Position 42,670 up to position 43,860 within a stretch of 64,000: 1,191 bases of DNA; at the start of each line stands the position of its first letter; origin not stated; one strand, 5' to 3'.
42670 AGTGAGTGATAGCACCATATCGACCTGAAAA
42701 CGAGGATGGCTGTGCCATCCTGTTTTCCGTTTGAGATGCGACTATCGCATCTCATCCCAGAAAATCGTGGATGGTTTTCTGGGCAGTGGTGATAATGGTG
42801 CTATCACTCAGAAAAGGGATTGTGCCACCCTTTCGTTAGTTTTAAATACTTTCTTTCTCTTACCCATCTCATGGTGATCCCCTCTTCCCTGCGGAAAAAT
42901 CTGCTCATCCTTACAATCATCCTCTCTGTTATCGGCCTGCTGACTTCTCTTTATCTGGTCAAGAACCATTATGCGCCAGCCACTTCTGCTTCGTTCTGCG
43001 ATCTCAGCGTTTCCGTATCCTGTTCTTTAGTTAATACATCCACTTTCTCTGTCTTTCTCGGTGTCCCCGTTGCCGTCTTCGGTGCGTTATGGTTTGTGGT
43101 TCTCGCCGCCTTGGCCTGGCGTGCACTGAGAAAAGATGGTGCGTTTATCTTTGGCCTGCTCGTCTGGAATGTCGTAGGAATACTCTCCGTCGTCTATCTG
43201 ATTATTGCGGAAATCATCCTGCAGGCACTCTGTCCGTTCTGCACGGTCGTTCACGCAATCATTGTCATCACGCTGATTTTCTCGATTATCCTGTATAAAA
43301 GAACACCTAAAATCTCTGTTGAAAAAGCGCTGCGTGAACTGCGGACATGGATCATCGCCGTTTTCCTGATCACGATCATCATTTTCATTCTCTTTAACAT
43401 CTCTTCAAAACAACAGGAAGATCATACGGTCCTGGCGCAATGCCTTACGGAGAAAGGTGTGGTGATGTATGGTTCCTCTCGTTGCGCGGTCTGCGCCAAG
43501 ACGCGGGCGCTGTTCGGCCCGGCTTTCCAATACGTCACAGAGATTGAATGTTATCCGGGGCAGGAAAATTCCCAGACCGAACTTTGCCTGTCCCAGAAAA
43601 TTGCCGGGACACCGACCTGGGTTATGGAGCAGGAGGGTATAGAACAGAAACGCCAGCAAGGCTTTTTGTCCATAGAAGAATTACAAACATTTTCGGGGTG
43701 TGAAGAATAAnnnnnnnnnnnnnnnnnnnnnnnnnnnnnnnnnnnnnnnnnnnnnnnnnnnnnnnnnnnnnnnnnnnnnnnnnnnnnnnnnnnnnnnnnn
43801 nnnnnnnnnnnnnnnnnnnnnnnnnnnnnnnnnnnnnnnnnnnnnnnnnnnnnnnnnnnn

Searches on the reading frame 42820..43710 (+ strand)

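Call 47: search_protein_families(library=pfam, proteins=[window:42820-43710:+], max_evalue=0.00001)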
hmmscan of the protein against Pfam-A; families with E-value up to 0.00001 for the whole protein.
window:42820-43710:+ (296 aa): 1 family
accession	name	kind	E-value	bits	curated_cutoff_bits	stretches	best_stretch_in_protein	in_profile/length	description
PF07884.19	VKOR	-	2.4e-19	70.2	27.5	1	31-155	2-133/134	Vitamin K epoxide reductase family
